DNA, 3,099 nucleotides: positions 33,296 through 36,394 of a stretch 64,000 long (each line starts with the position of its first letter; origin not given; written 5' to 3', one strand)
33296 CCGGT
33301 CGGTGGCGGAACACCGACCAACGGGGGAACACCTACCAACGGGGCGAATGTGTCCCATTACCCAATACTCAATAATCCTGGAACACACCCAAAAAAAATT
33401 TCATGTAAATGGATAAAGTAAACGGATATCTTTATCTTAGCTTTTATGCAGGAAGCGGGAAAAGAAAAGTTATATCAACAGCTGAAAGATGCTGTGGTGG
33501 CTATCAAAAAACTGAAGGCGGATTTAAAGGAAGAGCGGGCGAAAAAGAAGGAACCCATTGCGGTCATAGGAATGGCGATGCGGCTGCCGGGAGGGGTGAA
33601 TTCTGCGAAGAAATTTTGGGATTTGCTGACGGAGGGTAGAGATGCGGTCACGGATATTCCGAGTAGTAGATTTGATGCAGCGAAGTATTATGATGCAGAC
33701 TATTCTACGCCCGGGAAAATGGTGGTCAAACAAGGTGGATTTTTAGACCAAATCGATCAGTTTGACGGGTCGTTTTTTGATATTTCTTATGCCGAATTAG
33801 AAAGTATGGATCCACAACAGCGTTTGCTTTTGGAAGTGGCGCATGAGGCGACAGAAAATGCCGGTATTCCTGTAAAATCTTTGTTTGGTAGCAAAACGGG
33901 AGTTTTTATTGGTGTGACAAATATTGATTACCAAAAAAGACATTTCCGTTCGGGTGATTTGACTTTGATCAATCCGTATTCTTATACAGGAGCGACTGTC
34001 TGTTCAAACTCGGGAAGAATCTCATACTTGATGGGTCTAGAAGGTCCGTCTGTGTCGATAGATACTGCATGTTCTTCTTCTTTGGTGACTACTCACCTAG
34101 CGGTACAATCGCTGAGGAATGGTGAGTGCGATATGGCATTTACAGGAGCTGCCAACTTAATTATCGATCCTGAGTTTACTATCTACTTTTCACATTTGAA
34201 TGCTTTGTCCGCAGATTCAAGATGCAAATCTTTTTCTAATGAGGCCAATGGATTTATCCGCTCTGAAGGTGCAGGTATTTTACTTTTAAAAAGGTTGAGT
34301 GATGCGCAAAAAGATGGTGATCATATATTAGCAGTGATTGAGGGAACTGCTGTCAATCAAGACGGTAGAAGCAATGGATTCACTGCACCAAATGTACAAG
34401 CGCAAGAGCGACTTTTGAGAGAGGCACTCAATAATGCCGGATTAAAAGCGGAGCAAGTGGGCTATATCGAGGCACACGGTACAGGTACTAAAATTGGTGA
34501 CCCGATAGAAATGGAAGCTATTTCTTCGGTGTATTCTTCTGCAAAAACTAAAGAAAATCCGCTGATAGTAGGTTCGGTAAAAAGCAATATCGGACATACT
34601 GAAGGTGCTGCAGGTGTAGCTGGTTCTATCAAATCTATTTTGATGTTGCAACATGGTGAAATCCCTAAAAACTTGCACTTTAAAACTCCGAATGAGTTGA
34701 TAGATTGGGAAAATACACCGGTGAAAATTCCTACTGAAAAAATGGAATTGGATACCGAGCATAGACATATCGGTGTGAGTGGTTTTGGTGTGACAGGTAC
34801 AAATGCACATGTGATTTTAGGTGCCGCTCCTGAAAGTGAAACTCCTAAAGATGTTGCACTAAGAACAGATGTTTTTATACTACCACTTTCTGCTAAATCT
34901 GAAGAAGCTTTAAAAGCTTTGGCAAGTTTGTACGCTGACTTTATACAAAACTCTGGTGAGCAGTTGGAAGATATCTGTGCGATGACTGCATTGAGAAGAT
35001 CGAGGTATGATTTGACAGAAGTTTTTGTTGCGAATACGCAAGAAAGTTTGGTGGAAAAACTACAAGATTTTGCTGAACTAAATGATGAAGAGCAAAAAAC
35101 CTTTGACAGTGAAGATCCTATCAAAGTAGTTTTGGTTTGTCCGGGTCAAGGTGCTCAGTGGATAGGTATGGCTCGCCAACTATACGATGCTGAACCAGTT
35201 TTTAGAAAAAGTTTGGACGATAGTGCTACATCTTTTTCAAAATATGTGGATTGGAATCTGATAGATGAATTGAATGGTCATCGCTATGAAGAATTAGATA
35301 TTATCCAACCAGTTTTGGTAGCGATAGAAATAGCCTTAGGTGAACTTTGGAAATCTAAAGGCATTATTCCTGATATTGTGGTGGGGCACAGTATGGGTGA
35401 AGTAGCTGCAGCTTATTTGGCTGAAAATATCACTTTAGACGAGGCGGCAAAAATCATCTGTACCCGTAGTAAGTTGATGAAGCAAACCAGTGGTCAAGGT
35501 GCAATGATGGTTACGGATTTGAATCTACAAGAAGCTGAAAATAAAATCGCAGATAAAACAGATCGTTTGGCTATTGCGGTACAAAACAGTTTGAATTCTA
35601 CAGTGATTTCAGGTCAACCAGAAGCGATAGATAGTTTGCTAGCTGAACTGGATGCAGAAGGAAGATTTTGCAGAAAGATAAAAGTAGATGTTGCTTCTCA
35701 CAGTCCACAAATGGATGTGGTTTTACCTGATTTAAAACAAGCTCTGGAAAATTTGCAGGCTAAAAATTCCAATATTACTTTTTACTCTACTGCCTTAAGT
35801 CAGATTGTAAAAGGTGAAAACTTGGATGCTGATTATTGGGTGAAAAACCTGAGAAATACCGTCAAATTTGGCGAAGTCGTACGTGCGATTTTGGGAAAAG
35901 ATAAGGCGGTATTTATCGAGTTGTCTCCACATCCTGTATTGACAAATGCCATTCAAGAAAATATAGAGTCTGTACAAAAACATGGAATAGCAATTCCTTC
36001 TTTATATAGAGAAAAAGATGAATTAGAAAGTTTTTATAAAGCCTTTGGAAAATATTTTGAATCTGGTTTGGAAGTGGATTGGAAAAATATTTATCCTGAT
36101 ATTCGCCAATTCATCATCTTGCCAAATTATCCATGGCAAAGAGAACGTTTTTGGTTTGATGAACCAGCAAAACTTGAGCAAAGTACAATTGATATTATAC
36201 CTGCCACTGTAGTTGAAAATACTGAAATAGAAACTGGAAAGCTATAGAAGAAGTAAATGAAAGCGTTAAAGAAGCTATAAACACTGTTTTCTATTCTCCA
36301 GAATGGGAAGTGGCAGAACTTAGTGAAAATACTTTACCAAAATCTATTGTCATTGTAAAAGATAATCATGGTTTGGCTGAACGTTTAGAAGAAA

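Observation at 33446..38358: Stand-alone single-module type I PKS (KS-AT | KR-ACP-ACP) with docking-like termini and no loader, thioesterase, PPTase or partner module in the neighbourhood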

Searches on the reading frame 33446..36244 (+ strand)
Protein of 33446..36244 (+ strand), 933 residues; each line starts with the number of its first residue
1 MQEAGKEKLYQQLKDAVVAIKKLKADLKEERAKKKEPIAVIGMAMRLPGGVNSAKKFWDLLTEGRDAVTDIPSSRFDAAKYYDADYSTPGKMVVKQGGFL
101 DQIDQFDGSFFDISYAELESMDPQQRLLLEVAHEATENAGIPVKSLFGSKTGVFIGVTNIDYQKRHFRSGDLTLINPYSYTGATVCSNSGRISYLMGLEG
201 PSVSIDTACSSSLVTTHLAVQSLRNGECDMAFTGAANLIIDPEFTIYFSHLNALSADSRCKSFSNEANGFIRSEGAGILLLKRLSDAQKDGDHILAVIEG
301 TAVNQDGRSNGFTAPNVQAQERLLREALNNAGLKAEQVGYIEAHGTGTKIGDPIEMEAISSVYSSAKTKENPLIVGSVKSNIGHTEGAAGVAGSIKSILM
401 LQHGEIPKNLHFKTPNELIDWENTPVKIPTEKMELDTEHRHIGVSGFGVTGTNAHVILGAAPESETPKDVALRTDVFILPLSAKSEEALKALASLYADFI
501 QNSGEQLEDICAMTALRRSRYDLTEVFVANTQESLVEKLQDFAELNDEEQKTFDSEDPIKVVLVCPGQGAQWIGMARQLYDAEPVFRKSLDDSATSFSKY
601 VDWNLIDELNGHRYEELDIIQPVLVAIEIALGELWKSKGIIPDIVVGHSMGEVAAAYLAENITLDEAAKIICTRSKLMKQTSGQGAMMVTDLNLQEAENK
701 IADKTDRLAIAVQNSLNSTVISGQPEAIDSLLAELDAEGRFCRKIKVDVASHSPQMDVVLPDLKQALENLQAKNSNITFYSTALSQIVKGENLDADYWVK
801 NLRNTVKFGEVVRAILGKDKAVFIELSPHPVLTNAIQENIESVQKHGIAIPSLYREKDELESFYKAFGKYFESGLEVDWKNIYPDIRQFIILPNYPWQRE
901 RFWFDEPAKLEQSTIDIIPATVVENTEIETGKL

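Call 6: search_protein_families(library=pfam, proteins=[window:33446-36244:+])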
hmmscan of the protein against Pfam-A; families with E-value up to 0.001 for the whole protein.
window:33446-36244:+ (933 aa): 6 families
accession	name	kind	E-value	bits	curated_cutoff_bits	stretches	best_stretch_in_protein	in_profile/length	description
PF00109.32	ketoacyl-synt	-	5.4e-87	292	20.8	1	36-287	2-252/252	Beta-ketoacyl synthase, N-terminal domain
PF00698.26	Acyl_transf_1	-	2.1e-84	284.2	32.7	1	563-876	2-318/319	Acyl transferase domain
PF02801.28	Ketoacyl-synt_C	-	3.8e-46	156.4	20.8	1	295-412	1-118/119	Beta-ketoacyl synthase, C-terminal domain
PF16197.11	KAsynt_C_assoc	-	3.1e-14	53.8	33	1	415-516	1-99/111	Ketoacyl-synthetase C-terminal extension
PF22621.2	CurL-like_PKS_C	-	9.5e-11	42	27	1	478-539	2-64/64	CurL-like, PKS C-terminal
PF22336.2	RhiE-like_linker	-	6.3e-05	23.3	27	1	481-543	2-64/67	RhiE-like, KS-MAT linker domain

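Call 10: find_encoding_contigs(protein=window:33446-36244:+, flank=10000, max_places=6)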
Protein window:33446-36244:+ (933 aa): no gene with exactly this product is on record in the collection.

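Call 11: find_related_loci(query=window:33446-36244:+, collection=genome_contigs, flank=10000)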
Query window:33446-36244:+ (933 aa) in genome_contigs; peptide patterns used: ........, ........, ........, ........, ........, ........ (x = any residue, [..] = any of these).
99 stretches matched a pattern; 9 encode a relative of the query (tblastn E <= 1e-3); 9 distinct loci.
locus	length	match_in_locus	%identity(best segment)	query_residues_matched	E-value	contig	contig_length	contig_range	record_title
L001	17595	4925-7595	40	38-905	0e+0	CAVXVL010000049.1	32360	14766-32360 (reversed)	MAG: Terriglobia bacterium isolate MFD04780.bin.2.4 genome assembly, contig: contig_30618, whole genome shotgun sequence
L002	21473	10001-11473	39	16-508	2e-105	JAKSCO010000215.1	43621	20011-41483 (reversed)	MAG: Bacteroidales bacterium isolate MAG.294 k141_770344, whole genome shotgun sequence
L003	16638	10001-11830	40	35-912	1e-109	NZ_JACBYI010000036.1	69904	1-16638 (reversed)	Paenibacillus sp. S150 S150_36, whole genome shotgun sequence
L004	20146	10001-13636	39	7-539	4e-105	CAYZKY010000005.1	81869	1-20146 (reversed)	MAG TPA_asm: uncultured Verrucomicrobiota bacterium isolate SRP302895_co1_388 genome assembly, contig: NODE_541_length_8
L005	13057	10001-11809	39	34-932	3e-103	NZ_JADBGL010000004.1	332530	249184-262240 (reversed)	Mycetohabitans sp. B46 B46_contig4, whole genome shotgun sequence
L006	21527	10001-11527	37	37-547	7e-99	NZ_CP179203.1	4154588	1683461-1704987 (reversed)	Pseudopelagicola sp. nBUS_19 chromosome, complete genome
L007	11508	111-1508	41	37-496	8e-103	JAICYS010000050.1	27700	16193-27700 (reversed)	MAG: Myxococcota bacterium isolate LS_ISSM_2_bin.42 k141_3720917_length_27700_cov_12.1290, whole genome shotgun sequence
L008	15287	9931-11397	40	38-544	8e-102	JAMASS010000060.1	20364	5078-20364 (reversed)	MAG: Limisphaerales bacterium isolate bin4_1_edit bin4_1_edit_60, whole genome shotgun sequence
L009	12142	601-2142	38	34-542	1e-102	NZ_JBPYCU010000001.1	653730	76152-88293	Cellvibrio sp. ARAG 10.3 NODE_1_length_653730_cov_88.529240, whole genome shotgun sequence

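Call 15: search_protein_families(library=ncbifam, proteins=[window:33446-36244:+])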
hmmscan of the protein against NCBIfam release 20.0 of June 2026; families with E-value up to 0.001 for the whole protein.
window:33446-36244:+ (933 aa): 22 families
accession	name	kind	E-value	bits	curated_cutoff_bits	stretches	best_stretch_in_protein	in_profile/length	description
NF045894.1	PKS_plus_SDR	equivalog_domain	0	1047.9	1740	1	36-911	1-884/1515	type I polyketide synthase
NF040607.1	mycolic_Pks13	equivalog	2.1e-225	751.4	2100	2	25-465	89-530/1680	polyketide synthase Pks13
NF041183.1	Pks2_ls1_myc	equivalog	2.9e-221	737.4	2400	1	37-906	3-879/2086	sulfolipid-1 biosynthesis phthioceranic/hydroxyphthioceranic acid synthase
TIGR02813.1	omega_3_PfaA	subfamily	2e-100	336.7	1010.1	2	180-845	177-884/2582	polyketide-type polyunsaturated fatty acid synthase PfaA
NF037940.1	PKS_MbtD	equivalog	7.7e-68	229.4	1150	1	480-905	9-439/978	mycobactin polyketide synthase MbtD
NF037941.1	PKS_NbtC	equivalog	1.4e-56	192.1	1150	1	481-885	14-432/1027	nocobactin polyketide synthase NbtC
TIGR03150.1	fabF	equivalog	8.8e-55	186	493.75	1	39-458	4-406/407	beta-ketoacyl-ACP synthase II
NF005589.0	PRK07314.1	subfamily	5.2e-50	170.4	387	1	38-459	6-410/413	beta-ketoacyl-ACP synthase II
NF005076.0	PRK06501.1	equivalog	9.5e-42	143.3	629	1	189-462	155-424/425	beta-ketoacyl-ACP synthase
NF004970.0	PRK06333.1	subfamily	1e-41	143.2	525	1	35-458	3-419/424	beta-ketoacyl-ACP synthase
TIGR00128.1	fabD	equivalog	2.1e-39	135.8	260.9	1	560-834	2-281/290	ACP S-malonyltransferase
NF053555.1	prodigi_MBC_PigJ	equivalog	4.3e-39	134.4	900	1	172-458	476-756/759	prodigiosin MBC biosynthesis protein PigJ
NF006274.0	PRK08439.1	equivalog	2.1e-36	125.6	621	1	102-458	51-403/406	beta-ketoacyl-ACP synthase II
NF058662.1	cispenta_AmcF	equivalog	3.8e-36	124.9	325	1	192-419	112-334/369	cispentacin biosynthesis acyltransferase subunit AmcF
NF006618.0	PRK09185.1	subfamily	2.7e-35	122.2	407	1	152-461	99-393/394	beta-ketoacyl-ACP synthase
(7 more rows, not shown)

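Call 20: search_solved_structures(query=window:33446-36244:+, max_evalue=1e-30)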
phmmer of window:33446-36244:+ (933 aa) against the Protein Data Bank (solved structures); distinct sequences matched with E-value up to 1e-30: 114 (the best 60 are shown).
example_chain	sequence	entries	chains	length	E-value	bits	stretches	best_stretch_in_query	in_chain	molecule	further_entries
2hg4_A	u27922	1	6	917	5.2e-213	712.9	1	6-907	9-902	6-Deoxyerythronolide B Synthase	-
6c9u_A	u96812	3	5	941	4.6e-212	709.7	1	7-908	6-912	6-deoxyerythronolide-B synthase EryA2, modules 3 and 4 | EryAII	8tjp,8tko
8tpw_A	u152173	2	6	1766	4.1e-211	706.6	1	6-908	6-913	EryAII,EryAII,EryAII,EryAII,6-deoxyerythronolide-B synthase EryA3, modules 5 and 6 | EryAII,EryAII,EryAII,6-deoxyerythronolide-B synthase EryA3, modules 5 and 6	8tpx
2qo3_A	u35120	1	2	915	8.9e-211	705.5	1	35-908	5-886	EryAII Erythromycin polyketide synthase modules 3 and 4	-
7m7e_B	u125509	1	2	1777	9.5e-211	705.4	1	6-908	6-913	6-deoxyerythronolide-B synthase EryA2, modules 3 and 4,EryAI,6-deoxyerythronolide-B syntha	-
7s6b_A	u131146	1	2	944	5.5e-209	699.6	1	7-906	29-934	Polyketide synthase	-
7zma_A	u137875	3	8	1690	6.2e-208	696.1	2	37-543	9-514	Putative polyketide synthase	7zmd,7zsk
4mz0_A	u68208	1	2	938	1.6e-207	694.7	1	2-905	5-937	CurL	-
7s6c_A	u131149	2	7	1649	1.6e-205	688.1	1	7-907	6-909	6-deoxyerythronolide-B synthase EryA2, modules 3 and 4, Lsd14 Polyketide synthase fusion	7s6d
7m7f_B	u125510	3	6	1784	1.9e-194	651.4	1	6-916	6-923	EryAI,6-deoxyerythronolide-B synthase EryA3, modules 5 and 6 chimera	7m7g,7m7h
8tjn_B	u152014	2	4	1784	1.9e-194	651.4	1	6-916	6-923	EryAI,6-deoxyerythronolide-B synthase EryA3, modules 5 and 6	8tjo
7m7i_B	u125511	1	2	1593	2e-194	651.4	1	6-916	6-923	EryAI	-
7m7j_B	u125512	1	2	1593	2e-194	651.4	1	6-916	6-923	EryAI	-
9pat_A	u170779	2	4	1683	8.2e-193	646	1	6-921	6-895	6-deoxyerythronolide-B synthase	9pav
9pat_C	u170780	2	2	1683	8.2e-193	646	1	6-921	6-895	6-deoxyerythronolide-B synthase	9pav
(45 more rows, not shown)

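Call 27: search_protein_representatives(protein=window:33446-36244:+)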
Query: 933 residues. Proteins with E-value up to 0.001 (for the whole library): 108613; up to 1e-10: 76407; up to 1e-30: 47053. The best 150 are listed.
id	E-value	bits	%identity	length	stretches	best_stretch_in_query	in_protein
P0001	0.0e+00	3038.0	43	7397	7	7-908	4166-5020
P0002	0.0e+00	2970.2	40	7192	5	35-912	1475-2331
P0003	0.0e+00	2890.2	38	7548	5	35-905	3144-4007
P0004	0.0e+00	2851.6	40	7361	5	14-911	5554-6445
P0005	0.0e+00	2738.4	39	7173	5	32-904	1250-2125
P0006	0.0e+00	2723.8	40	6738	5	30-908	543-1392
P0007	0.0e+00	2711.1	40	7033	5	35-916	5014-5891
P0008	0.0e+00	2700.5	40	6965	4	33-906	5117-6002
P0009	0.0e+00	2653.7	39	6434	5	31-904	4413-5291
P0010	0.0e+00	2648.0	39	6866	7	35-904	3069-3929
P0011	0.0e+00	2624.3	40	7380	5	35-910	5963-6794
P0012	0.0e+00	2603.2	42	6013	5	31-912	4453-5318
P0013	0.0e+00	2586.1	40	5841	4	13-907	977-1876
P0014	0.0e+00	2575.1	41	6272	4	35-905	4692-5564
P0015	0.0e+00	2569.0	40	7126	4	30-904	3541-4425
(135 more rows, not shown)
